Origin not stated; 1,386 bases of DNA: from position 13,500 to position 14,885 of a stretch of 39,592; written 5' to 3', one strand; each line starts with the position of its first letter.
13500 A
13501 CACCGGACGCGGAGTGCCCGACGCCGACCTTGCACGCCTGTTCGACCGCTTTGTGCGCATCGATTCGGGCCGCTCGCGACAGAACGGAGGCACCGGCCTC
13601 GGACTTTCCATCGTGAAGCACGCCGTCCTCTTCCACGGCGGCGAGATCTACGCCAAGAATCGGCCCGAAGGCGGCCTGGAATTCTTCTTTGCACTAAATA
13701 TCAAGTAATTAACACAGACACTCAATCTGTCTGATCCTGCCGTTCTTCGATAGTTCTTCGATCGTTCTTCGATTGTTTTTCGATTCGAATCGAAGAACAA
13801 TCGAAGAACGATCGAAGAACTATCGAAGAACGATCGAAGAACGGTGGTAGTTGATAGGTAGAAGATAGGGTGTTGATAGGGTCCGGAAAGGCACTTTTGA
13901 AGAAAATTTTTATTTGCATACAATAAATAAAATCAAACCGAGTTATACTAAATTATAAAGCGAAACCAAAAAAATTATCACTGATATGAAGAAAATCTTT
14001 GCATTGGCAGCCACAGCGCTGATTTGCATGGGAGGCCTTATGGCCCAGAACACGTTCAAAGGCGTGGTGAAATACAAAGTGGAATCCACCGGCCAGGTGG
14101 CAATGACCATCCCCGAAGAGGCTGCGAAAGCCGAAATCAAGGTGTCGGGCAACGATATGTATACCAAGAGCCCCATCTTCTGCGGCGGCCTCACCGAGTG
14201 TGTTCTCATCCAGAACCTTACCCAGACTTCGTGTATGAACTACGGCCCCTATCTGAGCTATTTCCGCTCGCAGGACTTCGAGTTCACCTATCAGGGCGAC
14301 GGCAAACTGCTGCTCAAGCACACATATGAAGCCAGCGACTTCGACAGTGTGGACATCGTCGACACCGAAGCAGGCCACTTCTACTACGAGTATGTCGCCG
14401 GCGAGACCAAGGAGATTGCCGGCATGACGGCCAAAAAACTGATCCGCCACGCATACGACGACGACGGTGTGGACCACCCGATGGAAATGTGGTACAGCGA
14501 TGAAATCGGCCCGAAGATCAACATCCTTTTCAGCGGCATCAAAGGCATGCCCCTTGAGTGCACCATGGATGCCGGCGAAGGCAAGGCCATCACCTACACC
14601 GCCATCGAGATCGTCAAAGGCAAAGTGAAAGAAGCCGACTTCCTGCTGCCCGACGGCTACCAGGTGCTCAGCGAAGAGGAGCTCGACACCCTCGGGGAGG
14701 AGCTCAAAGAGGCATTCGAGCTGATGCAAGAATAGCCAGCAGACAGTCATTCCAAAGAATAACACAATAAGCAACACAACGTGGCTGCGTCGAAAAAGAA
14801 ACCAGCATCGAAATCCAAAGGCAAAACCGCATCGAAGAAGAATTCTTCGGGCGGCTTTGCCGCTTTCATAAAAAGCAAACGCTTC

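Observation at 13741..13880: A ~140-bp element built wholly on an 11-bp register: inverted arrays of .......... units plus phased GATAGG units (copy 1)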

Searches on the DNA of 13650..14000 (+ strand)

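Call 29: search_rna_families(source=window, start=13650, end=14000, threshold=evalue, max_evalue=10)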
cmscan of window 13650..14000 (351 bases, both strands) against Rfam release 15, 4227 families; matches with E-value up to 10: 19.
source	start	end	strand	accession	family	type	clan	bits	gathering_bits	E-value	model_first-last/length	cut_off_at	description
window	13738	13846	+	RF04099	MIR837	Gene; miRNA;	-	60.8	117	1.6e-12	1-122/122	no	MIR837 microRNA precursor family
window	13740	13833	-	RF04099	MIR837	Gene; miRNA;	-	57.9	117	9.8e-12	1-122/122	no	MIR837 microRNA precursor family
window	13744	13828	+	RF04019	MIR950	Gene; miRNA;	-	52.8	95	5.8e-10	1-92/92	no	MIR950 microRNA precursor family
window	13747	13826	+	RF04239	mir-4679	Gene; miRNA;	-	45.9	88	4.2e-08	1-75/75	no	mir-4679 microRNA precursor family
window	13747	13826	-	RF04239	mir-4679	Gene; miRNA;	-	44.9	88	7.7e-08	1-75/75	no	mir-4679 microRNA precursor family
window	13745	13828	+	RF03634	mir-3524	Gene; miRNA;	-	43.7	99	8.4e-09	1-84/84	no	mir-3524 microRNA precursor family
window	13743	13830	-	RF03933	MIR6445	Gene; miRNA;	-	43.6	100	7.8e-08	1-117/117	no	MIR6445 microRNA precursor family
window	13745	13828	-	RF03634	mir-3524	Gene; miRNA;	-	41.4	99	4e-08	1-84/84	no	mir-3524 microRNA precursor family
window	13752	13820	+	RF04109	mir-1305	Gene; miRNA;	-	40.7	63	1.1e-06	1-83/83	no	mir-1305 microRNA precursor family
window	13745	13828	+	RF03277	mir-5886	Gene; miRNA;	-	38.4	85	2.3e-06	1-89/89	no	mir-5886 microRNA precursor family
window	13745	13828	-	RF03277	mir-5886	Gene; miRNA;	-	36.2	85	9.7e-06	1-89/89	no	mir-5886 microRNA precursor family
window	13750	13823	+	RF01688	Actino-pnp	Cis-reg;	-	35.2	47.7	4.9e-06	1-63/63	no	Actino-pnp RNA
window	13750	13823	-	RF01688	Actino-pnp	Cis-reg;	-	34.9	47.7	5.8e-06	1-63/63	no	Actino-pnp RNA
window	13762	13811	+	RF03655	MIR1887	Gene; miRNA;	-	30.6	90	0.00015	1-63/63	no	MIR1887 microRNA precursor family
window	13762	13811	-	RF03655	MIR1887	Gene; miRNA;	-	28.4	90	0.00067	1-63/63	no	MIR1887 microRNA precursor family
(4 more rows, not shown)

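Call 69: search_dna_similar(query=window:13735-13900:+, collection=plasmids, mode=distant, max_rows=10)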
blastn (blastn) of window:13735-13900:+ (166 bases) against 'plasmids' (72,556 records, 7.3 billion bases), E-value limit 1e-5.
No match.

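Call 70: search_dna_similar(query=window:13735-13900:+, collection=phages, mode=distant, max_rows=10)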
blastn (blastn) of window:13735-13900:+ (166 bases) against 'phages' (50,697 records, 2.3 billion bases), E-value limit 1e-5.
No match.

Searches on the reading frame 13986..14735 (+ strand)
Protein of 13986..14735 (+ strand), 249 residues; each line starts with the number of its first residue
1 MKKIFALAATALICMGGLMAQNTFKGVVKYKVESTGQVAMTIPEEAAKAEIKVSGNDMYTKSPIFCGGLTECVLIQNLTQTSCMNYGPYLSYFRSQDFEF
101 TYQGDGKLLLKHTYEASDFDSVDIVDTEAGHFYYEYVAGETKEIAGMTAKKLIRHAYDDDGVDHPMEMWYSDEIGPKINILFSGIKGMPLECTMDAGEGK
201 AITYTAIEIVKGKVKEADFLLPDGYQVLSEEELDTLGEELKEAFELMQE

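Call 24: find_encoding_contigs(protein=window:13986-14735:+, flank=6000, max_places=10)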
Protein window:13986-14735:+ (249 aa): 21 contigs read that carry it; 10 places shown.
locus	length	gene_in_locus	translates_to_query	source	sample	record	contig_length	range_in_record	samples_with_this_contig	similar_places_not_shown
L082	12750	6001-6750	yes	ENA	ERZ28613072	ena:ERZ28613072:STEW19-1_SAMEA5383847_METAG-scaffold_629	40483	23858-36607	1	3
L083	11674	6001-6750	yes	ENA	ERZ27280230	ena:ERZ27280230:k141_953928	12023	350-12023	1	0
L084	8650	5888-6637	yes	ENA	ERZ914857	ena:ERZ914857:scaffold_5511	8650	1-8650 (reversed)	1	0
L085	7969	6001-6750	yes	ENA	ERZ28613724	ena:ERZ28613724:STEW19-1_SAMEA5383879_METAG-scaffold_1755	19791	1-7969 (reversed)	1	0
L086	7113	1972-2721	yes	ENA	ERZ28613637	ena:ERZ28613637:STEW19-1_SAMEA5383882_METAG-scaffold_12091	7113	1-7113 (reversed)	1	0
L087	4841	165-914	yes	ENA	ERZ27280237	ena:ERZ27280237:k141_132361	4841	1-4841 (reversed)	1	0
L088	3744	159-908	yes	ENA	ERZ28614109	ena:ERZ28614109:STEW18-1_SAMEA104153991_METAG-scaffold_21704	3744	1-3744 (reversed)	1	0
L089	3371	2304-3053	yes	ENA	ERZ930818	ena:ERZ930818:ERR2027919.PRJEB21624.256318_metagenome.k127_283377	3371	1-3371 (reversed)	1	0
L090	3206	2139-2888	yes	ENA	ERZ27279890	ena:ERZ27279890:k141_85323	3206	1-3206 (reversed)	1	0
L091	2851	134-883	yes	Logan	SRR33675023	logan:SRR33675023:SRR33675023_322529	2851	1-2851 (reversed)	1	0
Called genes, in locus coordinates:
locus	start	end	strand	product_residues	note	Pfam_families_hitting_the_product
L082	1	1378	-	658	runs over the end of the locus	PF07697:7TMR-HDED (weak), PF07698:7TM-7TMR_HD, PF08668:HDOD (faint), PF01966:HD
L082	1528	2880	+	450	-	PF14903:WG_beta_rep (weak)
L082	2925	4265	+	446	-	PF07969:Amidohydro_3 (faint), PF01979:Amidohydro_1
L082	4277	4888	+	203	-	PF00072:Response_reg, PF00486:Trans_reg_C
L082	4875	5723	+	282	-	PF00512:HisKA, PF02518:HATPase_c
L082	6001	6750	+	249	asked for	-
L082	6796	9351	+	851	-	PF17854:FtsK_alpha, PF01580:FtsK_SpoIIIE, PF09397:FtsK_gamma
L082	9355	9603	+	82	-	-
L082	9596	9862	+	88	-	-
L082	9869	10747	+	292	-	PF07291:MauE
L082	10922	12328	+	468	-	PF13537:GATase_7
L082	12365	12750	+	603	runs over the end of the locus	-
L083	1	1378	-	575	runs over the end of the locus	?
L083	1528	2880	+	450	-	PF14903:WG_beta_rep (weak)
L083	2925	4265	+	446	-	PF07969:Amidohydro_3 (faint), PF01979:Amidohydro_1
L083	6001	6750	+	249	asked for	-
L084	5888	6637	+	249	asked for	-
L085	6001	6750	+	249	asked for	-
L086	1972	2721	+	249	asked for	-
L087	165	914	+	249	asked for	-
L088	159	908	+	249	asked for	-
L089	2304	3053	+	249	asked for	-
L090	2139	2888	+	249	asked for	-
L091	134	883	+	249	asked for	-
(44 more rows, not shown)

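Call 38: find_homologous_proteins(query=window:13986-14735:+, max_evalue=1e-10)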
Query window:13986-14735:+ (249 aa): 390 proteins with E <= 1e-10 among 1121 candidates; the best 120 are listed.
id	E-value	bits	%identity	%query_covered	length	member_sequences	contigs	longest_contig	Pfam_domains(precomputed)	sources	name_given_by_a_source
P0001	1.1e-162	557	100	100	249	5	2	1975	-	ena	-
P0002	4.1e-151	519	92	100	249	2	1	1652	-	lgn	-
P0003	9.1e-146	502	88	100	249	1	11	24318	-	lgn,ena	-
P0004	2.0e-145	500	88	100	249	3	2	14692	-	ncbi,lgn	-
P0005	1.0e-144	498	87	100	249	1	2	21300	-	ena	-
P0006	9.4e-142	488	86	100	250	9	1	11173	-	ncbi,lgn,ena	-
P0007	1.5e-139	481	85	100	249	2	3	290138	-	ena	-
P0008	7.9e-133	459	81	100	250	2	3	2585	-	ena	-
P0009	8.5e-130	449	79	100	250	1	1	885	-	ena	-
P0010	4.2e-129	447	78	100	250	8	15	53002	-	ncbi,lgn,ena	-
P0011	8.2e-129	446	78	100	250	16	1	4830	-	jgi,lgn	-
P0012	2.1e-128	445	77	100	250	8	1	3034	-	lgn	-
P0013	3.8e-128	444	78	100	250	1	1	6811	-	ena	-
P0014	4.0e-128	444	78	100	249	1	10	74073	-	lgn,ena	-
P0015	5.4e-128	443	79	100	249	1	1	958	-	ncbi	-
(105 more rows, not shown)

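Call 39: find_encoding_contigs(protein=P0003, flank=3000, max_places=2)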
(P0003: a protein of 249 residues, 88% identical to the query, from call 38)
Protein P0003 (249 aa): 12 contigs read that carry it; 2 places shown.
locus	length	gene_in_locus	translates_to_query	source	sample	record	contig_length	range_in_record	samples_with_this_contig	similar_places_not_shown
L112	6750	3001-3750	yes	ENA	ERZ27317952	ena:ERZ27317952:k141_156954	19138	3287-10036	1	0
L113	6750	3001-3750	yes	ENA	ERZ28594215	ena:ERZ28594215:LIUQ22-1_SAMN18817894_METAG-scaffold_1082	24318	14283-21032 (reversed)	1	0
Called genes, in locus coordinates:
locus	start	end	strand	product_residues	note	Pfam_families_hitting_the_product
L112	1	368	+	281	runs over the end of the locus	PF00512:HisKA, PF02518:HATPase_c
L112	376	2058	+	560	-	PF14262:Cthe_2159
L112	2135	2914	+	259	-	PF10677:DUF2490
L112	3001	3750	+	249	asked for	-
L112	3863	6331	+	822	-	PF17854:FtsK_alpha, PF01580:FtsK_SpoIIIE, PF09397:FtsK_gamma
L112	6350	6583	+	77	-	-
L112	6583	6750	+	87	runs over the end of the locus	-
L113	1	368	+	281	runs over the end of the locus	PF00512:HisKA, PF02518:HATPase_c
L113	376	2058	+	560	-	PF14262:Cthe_2159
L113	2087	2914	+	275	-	PF10677:DUF2490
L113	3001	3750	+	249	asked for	-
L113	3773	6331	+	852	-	PF17854:FtsK_alpha, PF01580:FtsK_SpoIIIE, PF09397:FtsK_gamma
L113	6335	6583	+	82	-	-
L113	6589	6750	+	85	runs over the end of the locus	-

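Call 40: find_encoding_contigs(protein=P0007, flank=3000, max_places=2)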
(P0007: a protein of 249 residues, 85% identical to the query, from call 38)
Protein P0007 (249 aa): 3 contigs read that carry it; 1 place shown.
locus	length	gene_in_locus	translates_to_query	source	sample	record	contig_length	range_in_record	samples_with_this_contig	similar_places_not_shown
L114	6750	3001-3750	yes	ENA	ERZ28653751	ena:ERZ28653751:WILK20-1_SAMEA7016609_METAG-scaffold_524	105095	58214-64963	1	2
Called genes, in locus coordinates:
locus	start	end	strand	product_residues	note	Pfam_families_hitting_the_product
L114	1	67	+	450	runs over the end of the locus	PF14903:WG_beta_rep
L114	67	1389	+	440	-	PF01979:Amidohydro_1, PF07969:Amidohydro_3 (faint)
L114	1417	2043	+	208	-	-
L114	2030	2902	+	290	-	PF00512:HisKA, PF02518:HATPase_c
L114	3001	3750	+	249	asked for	-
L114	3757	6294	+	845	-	PF17854:FtsK_alpha, PF01580:FtsK_SpoIIIE, PF09397:FtsK_gamma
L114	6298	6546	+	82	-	-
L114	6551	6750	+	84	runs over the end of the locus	-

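Call 41: find_encoding_contigs(protein=P0010, flank=3000, max_places=2)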
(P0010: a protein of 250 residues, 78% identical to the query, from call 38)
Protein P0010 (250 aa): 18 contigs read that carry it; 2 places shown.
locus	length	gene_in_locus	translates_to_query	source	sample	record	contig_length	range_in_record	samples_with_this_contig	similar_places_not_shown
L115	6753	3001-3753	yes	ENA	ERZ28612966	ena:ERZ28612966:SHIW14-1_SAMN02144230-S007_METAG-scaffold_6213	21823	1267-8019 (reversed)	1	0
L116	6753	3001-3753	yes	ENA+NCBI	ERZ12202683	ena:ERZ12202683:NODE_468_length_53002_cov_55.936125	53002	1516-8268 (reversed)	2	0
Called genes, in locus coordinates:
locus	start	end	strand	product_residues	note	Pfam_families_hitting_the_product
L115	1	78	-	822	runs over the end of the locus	-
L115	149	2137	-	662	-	PF07697:7TMR-HDED (weak), PF07698:7TM-7TMR_HD, PF08668:HDOD (weak), PF01966:HD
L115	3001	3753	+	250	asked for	-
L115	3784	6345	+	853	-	PF17854:FtsK_alpha, PF01580:FtsK_SpoIIIE, PF09397:FtsK_gamma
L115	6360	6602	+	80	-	-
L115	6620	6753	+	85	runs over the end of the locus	-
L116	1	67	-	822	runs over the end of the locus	-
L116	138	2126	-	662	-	PF07697:7TMR-HDED (weak), PF07698:7TM-7TMR_HD, PF08668:HDOD (weak), PF01966:HD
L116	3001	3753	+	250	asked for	-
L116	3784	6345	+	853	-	PF17854:FtsK_alpha, PF01580:FtsK_SpoIIIE, PF09397:FtsK_gamma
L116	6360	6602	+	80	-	-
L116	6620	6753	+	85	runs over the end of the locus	-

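Call 42: find_encoding_contigs(protein=P0014, flank=3000, max_places=2)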
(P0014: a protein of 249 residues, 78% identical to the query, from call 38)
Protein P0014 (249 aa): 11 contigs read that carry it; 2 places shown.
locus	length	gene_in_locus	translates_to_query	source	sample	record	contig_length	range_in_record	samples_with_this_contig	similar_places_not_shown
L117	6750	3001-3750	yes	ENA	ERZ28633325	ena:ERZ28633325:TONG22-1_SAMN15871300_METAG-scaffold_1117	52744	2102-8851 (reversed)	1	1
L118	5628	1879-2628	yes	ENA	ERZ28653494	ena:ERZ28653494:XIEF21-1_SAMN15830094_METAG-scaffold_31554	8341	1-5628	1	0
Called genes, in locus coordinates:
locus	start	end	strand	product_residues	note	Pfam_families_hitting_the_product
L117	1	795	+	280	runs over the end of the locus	PF10677:DUF2490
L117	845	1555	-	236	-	PF16316:DUF4956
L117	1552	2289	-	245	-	PF09359:VTC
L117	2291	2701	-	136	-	PF11178:DUF2963 (faint)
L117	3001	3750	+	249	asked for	-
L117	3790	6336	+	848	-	PF17854:FtsK_alpha, PF01580:FtsK_SpoIIIE, PF09397:FtsK_gamma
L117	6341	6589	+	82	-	-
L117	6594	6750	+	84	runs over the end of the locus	-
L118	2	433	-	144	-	?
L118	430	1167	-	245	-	PF09359:VTC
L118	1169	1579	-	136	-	PF11178:DUF2963 (faint)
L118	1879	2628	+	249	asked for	-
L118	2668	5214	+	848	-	PF17854:FtsK_alpha, PF01580:FtsK_SpoIIIE, PF09397:FtsK_gamma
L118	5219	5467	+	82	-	-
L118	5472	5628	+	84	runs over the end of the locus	-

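Call 49: search_protein_families(library=pfam, proteins=[window:13986-14735:+])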
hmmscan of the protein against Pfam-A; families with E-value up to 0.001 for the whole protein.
window:13986-14735:+ (249 aa): 0 families

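Call 54: find_encoding_contigs(protein=P0005, flank=2000, max_places=2)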
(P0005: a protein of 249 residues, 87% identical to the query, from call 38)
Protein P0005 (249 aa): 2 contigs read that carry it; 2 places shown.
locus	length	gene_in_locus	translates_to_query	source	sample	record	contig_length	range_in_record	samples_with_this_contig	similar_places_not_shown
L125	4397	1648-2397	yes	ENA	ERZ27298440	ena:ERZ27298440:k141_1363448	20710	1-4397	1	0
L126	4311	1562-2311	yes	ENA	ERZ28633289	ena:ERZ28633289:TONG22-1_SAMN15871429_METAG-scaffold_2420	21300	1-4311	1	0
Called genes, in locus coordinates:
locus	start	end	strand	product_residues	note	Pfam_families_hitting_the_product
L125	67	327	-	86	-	-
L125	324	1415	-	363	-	-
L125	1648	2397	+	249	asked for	-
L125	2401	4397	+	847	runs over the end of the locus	PF17854:FtsK_alpha, PF01580:FtsK_SpoIIIE, PF09397:FtsK_gamma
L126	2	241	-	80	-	?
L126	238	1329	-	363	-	-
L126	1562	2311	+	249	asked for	-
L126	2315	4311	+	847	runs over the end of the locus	PF17854:FtsK_alpha, PF01580:FtsK_SpoIIIE, PF09397:FtsK_gamma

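Call 55: find_encoding_contigs(protein=P0006, flank=2000, max_places=2)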
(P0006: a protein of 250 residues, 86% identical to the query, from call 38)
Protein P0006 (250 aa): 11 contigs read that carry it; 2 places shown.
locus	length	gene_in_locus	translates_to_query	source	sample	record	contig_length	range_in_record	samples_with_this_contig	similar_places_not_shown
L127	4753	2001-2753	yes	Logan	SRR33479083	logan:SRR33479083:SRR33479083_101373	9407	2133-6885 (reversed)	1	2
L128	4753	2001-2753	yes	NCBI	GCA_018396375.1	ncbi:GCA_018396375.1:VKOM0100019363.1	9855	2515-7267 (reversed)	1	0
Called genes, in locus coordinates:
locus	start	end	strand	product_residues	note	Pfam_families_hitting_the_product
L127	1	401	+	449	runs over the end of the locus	PF01979:Amidohydro_1, PF07969:Amidohydro_3 (faint)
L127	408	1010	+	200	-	PF00072:Response_reg, PF00486:Trans_reg_C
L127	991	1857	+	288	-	PF00512:HisKA, PF02518:HATPase_c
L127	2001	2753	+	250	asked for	-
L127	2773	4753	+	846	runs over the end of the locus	PF17854:FtsK_alpha, PF01580:FtsK_SpoIIIE, PF09397:FtsK_gamma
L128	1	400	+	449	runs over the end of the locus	PF01979:Amidohydro_1, PF07969:Amidohydro_3 (faint)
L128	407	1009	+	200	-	PF00072:Response_reg, PF00486:Trans_reg_C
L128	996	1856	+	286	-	PF00512:HisKA, PF02518:HATPase_c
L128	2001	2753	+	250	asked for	-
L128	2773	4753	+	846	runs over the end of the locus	PF17854:FtsK_alpha, PF01580:FtsK_SpoIIIE, PF09397:FtsK_gamma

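Call 78: find_encoding_contigs(protein=P0002, flank=2000, max_places=4)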
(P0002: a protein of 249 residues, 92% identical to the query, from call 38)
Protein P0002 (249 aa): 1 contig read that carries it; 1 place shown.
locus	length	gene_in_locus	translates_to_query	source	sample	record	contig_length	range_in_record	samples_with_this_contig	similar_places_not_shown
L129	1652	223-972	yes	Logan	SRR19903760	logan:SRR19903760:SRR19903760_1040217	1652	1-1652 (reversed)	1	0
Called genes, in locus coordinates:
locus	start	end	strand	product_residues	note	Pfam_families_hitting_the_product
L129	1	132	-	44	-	?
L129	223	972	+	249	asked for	-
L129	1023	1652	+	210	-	?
